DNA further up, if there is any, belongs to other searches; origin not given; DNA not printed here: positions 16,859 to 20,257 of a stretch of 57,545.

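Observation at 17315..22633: Operon with a double radical-SAM fusion, a paralogous radical-SAM protein and a flavin-halogenase-like enzyme, with no visible precursor peptide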

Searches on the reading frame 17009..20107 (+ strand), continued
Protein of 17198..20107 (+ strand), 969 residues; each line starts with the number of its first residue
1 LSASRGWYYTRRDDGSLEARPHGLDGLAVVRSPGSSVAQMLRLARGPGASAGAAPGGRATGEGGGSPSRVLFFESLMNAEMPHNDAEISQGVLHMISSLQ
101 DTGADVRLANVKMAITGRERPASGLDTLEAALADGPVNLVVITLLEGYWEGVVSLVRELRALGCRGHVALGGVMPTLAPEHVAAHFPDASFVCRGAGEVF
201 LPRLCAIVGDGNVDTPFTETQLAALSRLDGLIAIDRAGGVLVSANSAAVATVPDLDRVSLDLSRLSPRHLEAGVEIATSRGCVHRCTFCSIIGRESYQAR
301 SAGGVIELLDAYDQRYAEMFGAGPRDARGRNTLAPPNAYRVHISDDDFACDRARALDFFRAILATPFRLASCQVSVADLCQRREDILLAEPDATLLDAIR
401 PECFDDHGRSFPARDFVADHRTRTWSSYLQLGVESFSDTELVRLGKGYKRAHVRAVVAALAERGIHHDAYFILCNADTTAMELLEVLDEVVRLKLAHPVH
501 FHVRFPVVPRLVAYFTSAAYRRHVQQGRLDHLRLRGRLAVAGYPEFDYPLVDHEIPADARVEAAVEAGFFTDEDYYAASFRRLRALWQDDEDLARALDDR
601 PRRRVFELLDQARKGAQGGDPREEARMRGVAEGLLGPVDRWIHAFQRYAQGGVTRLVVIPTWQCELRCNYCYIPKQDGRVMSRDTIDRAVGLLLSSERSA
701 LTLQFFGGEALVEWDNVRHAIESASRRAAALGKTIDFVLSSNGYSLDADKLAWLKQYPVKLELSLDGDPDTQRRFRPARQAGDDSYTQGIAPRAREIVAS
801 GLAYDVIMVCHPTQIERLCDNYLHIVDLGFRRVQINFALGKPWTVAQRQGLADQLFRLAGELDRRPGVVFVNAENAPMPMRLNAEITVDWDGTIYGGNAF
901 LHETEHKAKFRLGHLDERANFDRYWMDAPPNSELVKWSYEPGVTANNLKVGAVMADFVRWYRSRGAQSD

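Call 45: predict_structure(alignment_id=A2)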
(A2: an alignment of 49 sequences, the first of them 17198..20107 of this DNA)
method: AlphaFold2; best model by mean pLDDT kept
length: 969 residues; sequences in the alignment: 49
mean_pLDDT: 88.6   pTM: 0.85
mean pLDDT of the five models: 88.6, 88.4, 88.2, 87.1, 85.9
residues with pLDDT >= 90: 601; 70-90: 297; 50-70: 55; < 50: 16
segments of 3 or more residues with pLDDT < 50: 51-64
pLDDT, mean of each block of 10 residues (from residue 1): 71 86 91 93 77 40 64 74 72 90 90 70 79 91 88 90 95 90 95 92 92 94 93 96 92 86 90 87 76 78 95 95 94 93 88 96 95 91 93 95 87 75 68 85 86 95 89 93 94 92 85 86 91 93 92 94 96 93 95 94 94 80 88 93 90 86 85 76 96 94 89 94 97 95 94 97 96 91 93 96 96 95 98 93 94 96 92 89 84 83 76 94 91 84 91 95 72
secondary structure, 60 per line:
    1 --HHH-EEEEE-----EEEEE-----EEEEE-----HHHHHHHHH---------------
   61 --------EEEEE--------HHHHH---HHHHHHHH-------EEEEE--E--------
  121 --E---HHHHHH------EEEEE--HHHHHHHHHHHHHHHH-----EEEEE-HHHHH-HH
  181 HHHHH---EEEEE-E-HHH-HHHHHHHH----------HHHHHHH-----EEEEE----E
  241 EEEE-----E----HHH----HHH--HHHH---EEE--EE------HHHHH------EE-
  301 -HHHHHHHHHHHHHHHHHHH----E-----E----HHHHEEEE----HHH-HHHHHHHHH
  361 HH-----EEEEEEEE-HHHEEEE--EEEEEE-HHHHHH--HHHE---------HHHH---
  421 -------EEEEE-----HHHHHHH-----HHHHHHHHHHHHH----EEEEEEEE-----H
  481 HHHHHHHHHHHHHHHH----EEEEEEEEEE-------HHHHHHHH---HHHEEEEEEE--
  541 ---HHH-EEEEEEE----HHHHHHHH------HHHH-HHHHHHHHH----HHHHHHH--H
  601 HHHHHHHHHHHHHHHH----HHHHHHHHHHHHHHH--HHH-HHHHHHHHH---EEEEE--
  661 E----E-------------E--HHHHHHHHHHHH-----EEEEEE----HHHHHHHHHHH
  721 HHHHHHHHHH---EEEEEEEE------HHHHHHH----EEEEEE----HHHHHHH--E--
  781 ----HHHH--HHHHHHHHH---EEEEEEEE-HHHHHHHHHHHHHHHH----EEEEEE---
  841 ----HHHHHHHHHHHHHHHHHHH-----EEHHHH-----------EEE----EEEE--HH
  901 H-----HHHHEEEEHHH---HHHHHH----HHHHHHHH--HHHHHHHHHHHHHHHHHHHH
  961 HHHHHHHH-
elements in order (helices of 4 or more, strands of 3 or more residues): E7-11 E17-21 E27-31 H37-45 E69-73 H82-86 H90-97 E105-109 H127-132 E139-143 H146-161 E167-171 H173-177 H179-185 E189-193 H201-208 H219-225 E231-235 E240-244 H267-270 E274-276 H287-291 H302-320 H336-339 E340-343 H352-362 E368-375 E380-383 E386-391 H393-398 H414-417 E428-432 H438-444 H450-462 E467-474 H480-496 E501-510 H518-525 E532-538 E548-554 H559-566 H573-576 H578-586 H591-597 H600-616 H621-635 H642-650 E654-658 H683-694 E700-705 H710-730 E734-741 H748-754 E759-764 H769-775 H785-788 H791-799 E803-810 H812-827 E832-837 H845-863 H871-874 E886-888 E893-896 H907-910 E911-914 H921-926 H931-938 H941-968

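Call 47: find_encoding_contigs(protein=P0058, flank=10000, max_places=1)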
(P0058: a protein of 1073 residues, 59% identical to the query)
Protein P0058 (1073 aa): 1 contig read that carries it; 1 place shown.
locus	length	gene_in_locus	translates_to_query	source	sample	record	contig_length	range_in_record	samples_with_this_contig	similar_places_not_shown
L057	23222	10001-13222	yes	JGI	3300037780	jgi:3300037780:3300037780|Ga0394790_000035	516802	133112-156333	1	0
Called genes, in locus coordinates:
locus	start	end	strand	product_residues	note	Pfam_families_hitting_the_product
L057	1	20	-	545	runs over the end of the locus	PF08309:LVIVD (faint)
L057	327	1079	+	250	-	-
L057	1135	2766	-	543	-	-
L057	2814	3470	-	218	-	PF00034:Cytochrom_C (faint), PF13442:Cytochrome_CBB3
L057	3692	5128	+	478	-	-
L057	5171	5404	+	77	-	PF04384:Fe-S_assembly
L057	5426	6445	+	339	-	PF01073:3Beta_HSD, PF01370:Epimerase, PF02719:Polysacc_synt_2 (weak), PF04321:RmlD_sub_bind, PF05368:NmrA, PF13460:NAD_binding_10, PF16363:GDP_Man_Dehyd, PF07993:NAD_binding_4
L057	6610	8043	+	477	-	-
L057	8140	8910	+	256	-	-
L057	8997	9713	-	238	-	PF00578:AhpC-TSA, PF08534:Redoxin, PF00462:Glutaredoxin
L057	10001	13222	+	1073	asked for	PF02310:B12-binding (weak), PF04055:Radical_SAM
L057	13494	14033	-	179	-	PF11617:Cu-binding_MopE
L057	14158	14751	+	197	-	PF00440:TetR_N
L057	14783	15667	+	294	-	PF04116:FA_hydroxylase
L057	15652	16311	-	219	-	PF01522:Polysacc_deac_1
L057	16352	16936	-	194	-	PF00903:Glyoxalase, PF13669:Glyoxalase_4 (weak)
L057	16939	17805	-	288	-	PF01557:FAA_hydrolase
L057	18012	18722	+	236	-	PF00392:GntR, PF07729:FCD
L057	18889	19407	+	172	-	PF12146:Hydrolase_4, PF12697:Abhydrolase_6, PF00561:Abhydrolase_1 (weak)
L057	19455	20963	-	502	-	-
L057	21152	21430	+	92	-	PF09313:TehB-like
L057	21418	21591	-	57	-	-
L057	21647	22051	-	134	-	PF09912:DUF2141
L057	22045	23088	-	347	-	PF22660:RS_preATP-grasp-like, PF02222:ATP-grasp, PF17769:PurK_C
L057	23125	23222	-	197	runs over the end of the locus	PF00731:AIRC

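Call 48: find_encoding_contigs(protein=P0107, flank=10000, max_places=1)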
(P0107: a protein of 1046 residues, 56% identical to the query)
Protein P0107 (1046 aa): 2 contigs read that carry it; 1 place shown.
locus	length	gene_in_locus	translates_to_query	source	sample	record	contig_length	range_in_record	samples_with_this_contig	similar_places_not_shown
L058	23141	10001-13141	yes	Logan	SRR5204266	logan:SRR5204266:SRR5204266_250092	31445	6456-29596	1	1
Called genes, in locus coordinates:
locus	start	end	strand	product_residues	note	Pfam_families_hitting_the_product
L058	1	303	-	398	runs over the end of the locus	PF00550:PP-binding (weak)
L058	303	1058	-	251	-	-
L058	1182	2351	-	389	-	PF00067:p450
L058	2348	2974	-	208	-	PF00440:TetR_N, PF21943:TetR_C_46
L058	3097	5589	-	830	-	PF13091:PLDc_2, PF00614:PLDc (faint), PF13091:PLDc_2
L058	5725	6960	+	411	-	-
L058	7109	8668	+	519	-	PF08757:CotH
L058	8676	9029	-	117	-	-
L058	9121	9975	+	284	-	PF02678:Pirin, PF05726:Pirin_C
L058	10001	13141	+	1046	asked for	PF02310:B12-binding (faint), PF04055:Radical_SAM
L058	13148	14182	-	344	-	-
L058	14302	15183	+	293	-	PF00031:Cystatin (weak)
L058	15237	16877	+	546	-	PF13517:FG-GAP_3, PF01839:FG-GAP (faint), PF13517:FG-GAP_3, PF07593:UnbV_ASPIC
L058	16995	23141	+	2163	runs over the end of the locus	PF00629:MAM (weak), PF07705:CARDB (faint), PF22544:HYDIN_VesB_CFA65-like_Ig (faint), PF15780:ASH (faint), PF07610:DUF1573 (faint)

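Call 49: fold_search(model_id=the predicted structure, library=pdb)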
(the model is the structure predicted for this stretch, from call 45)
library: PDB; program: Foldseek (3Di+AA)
matches with E <= 10: 1530; with E <= 0.001: 103
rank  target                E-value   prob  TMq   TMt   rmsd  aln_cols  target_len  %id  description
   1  5wgg_A                7.4e-17  1.00  0.28  0.59  12.5       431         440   21  Structural Insights into Thioether Bond Formation in the Biosynthesis of Sactipeptides (released 2017-07-26)
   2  5why_B                7.4e-17  1.00  0.27  0.59  13.0       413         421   19  Structural Insights into Thioether Bond Formation in the Biosynthesis of Sactipeptides (released 2017-07-26)
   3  5why_A                3.7e-16  1.00  0.28  0.61  12.3       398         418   20  Structural Insights into Thioether Bond Formation in the Biosynthesis of Sactipeptides (released 2017-07-26)
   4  4k37_A                6.0e-14  1.00  0.26  0.66   3.9       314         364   17  Native anSMEcpe with bound AdoMet (released 2013-05-08)
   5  4k36_A                1.5e-13  1.00  0.26  0.63   3.5       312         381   16  His6 tagged anSMEcpe with bound AdoMet (released 2013-05-08)
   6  4k37_B                5.1e-13  1.00  0.28  0.69   4.4       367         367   15  Native anSMEcpe with bound AdoMet (released 2013-05-08)
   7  4k36_B                6.0e-13  1.00  0.26  0.66   3.5       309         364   16  His6 tagged anSMEcpe with bound AdoMet (released 2013-05-08)
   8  4k39_A                6.6e-13  1.00  0.26  0.66   4.0       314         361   15  Native anSMEcpe with bound AdoMet and Cp18Cys peptide (released 2013-05-08)
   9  4k38_A                9.0e-13  1.00  0.25  0.63   4.0       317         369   15  Native anSMEcpe with bound AdoMet and Kp18Cys peptide (released 2013-05-08)
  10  4k38_B                1.2e-12  1.00  0.26  0.66   3.8       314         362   16  Native anSMEcpe with bound AdoMet and Kp18Cys peptide (released 2013-05-08)
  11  4k39_B                1.7e-12  1.00  0.28  0.69   4.7       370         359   14  Native anSMEcpe with bound AdoMet and Cp18Cys peptide (released 2013-05-08)
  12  9gm3_A                7.6e-12  1.00  0.28  0.67   4.8       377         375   16  Crystal structure of the complex formed between the radical SAM protein ChlB and the leader region of its precursor su (released 2025-06-25)
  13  9gmc_A                2.3e-11  1.00  0.27  0.65   5.0       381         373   16  Crystal structure of the complex formed between the radical SAM protein ChlB and the R3A mutant of ChlA (released 2025-06-25)
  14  9gm3_C                7.5e-11  1.00  0.27  0.66   5.0       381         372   16  Crystal structure of the complex formed between the radical SAM protein ChlB and the leader region of its precursor su (released 2025-06-25)
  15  9gmc_C                7.5e-11  1.00  0.27  0.66   5.0       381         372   15  Crystal structure of the complex formed between the radical SAM protein ChlB and the R3A mutant of ChlA (released 2025-06-25)
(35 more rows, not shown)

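Call 85: search_protein_families(library=ncbifam, proteins=[L030:10973-11947:+], max_evalue=0.00001)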
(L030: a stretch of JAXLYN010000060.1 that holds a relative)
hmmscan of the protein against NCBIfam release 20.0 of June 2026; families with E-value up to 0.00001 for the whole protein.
L030:10973-11947:+ (324 aa): 29 families (the best 25 are shown)
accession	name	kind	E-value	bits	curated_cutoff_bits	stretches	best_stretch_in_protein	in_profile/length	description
NF047865.1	rSAM_PapB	equivalog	1.3e-25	90.3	340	1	3-221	3-228/330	PapB family radical SAM/SPASM ranthipeptide maturase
TIGR02666.1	moaA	equivalog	1.8e-14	53.5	284.05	1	2-112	9-124/336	GTP 3',8-cyclase MoaA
TIGR03974.1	rSAM_six_Cys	equivalog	3.2e-14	52.6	425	1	2-214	96-324/451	thioether cross-link-forming SCIFF peptide maturase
TIGR03906.1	quino_hemo_SAM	equivalog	1.1e-10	40.8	453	1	2-191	93-294/467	quinohemoprotein amine dehydrogenase maturation protein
TIGR04064.1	rSAM_nif11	equivalog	1.7e-10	40.2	518.7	1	2-186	77-268/459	nif11-like peptide radical SAM maturase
TIGR04546.1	rSAM_ahbC_deAc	equivalog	1.8e-10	40.2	650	1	6-179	42-211/390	12,18-didecarboxysiroheme deacetylase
TIGR02668.1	moaA_archaeal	equivalog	3.2e-10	39.5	325.25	1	2-92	9-99/303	GTP 3',8-cyclase MoaA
TIGR04051.1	rSAM_NirJ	equivalog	7e-10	38.4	515.45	1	7-139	6-137/354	heme d1 biosynthesis radical SAM protein NirJ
NF040492.1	not_ScfB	exception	3.7e-09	36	855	1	3-211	95-320/450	ScfB-related radical SAM/SPASM orphan maturase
NF001199.0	PRK00164.2-1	equivalog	6.9e-09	35.3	231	1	2-92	11-101/308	GTP 3',8-cyclase MoaA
TIGR04068.1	rSAM_ocin_clost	equivalog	8.9e-09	34.7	500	1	2-135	83-226/462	Cys-rich peptide radical SAM maturase CcpM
NF041707.1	rSAM_YhhB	equivalog_domain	2.4e-08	33.3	445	1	5-143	4-154/369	cyclophane-forming radical SAM/SPASM peptide maturase YhhB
TIGR04347.1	pseudo_SAM_Halo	equivalog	4.8e-08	32.7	525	1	6-179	41-210/390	TIGR04347 family pseudo-SAM/SPASM protein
TIGR04251.1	SCM_rSAM_ScmF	equivalog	5.2e-08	32.7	400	1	3-127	4-130/353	SynChlorMet cassette radical SAM/SPASM protein ScmF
NF038283.1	viperin_w_prok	equivalog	6.6e-08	32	180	1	9-112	8-116/281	viperin family antiviral radical SAM protein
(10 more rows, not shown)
